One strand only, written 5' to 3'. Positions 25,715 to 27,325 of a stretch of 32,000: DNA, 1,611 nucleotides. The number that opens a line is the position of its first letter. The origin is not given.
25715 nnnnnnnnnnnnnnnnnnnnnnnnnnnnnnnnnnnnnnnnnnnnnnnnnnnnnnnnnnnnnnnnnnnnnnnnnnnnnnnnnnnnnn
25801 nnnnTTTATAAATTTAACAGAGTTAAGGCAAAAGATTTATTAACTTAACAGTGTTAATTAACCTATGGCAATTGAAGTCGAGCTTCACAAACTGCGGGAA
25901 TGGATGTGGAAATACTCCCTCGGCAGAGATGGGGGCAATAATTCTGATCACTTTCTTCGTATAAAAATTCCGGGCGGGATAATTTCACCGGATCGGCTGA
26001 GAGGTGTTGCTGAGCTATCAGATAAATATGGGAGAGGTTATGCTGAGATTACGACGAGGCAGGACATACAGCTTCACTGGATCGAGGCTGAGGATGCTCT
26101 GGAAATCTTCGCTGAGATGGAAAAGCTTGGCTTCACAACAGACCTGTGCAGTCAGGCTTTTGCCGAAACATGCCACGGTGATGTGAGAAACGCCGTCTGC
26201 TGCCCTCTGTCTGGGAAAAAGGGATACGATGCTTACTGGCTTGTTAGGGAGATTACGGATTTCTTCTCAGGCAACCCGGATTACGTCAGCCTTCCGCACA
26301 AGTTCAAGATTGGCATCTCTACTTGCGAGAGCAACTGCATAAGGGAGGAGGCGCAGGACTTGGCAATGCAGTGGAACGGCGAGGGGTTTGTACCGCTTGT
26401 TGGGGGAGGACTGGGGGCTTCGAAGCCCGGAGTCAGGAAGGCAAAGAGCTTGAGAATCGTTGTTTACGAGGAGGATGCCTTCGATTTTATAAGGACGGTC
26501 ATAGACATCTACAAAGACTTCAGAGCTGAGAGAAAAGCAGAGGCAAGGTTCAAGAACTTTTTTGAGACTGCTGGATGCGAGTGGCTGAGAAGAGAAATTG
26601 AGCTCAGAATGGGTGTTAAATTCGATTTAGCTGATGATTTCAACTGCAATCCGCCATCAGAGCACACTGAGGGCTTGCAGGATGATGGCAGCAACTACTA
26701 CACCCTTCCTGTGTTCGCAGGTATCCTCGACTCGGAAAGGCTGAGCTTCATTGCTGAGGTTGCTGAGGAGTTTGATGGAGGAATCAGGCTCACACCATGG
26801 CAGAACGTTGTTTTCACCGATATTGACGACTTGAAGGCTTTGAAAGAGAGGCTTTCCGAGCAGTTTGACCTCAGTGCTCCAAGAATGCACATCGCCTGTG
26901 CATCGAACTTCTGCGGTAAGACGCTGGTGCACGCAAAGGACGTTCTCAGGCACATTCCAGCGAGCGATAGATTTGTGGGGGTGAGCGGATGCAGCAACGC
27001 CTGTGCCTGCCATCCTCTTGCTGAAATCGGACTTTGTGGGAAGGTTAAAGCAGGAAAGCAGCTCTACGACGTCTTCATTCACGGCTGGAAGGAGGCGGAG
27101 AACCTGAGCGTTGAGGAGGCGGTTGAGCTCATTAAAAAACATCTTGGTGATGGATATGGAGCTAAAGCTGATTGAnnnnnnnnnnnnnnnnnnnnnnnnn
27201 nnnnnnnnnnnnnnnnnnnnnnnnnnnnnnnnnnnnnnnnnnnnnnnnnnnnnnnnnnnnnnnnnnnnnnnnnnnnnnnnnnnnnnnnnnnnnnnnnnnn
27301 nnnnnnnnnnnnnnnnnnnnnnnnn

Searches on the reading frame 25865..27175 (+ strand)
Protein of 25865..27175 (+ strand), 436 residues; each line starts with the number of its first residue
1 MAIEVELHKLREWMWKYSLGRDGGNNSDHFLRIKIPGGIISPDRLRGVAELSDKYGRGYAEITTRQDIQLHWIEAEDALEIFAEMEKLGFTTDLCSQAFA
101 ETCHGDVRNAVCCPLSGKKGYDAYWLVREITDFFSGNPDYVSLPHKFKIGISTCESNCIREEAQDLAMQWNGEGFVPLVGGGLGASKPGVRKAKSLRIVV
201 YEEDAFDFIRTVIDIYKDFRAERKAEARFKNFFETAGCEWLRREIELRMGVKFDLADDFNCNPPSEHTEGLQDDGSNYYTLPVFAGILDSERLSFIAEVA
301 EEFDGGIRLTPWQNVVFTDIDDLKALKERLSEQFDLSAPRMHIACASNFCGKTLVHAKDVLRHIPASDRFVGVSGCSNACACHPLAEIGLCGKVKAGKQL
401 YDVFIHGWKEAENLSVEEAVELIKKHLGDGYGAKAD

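Call 49: search_protein_families(library=pfam, proteins=[window:25865-27175:+], max_evalue=0.0001)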
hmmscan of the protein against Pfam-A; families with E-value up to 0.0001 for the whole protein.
window:25865-27175:+ (436 aa): 2 families
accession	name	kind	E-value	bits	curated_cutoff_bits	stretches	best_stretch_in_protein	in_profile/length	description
PF03460.22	NIR_SIR_ferr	-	2e-37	127.2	24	2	28-87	7-68/69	Nitrite/Sulfite reductase ferredoxin-like half domain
PF01077.27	NIR_SIR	-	2.5e-37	128.2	27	1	106-253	4-158/158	Nitrite and sulphite reductase 4Fe-4S domain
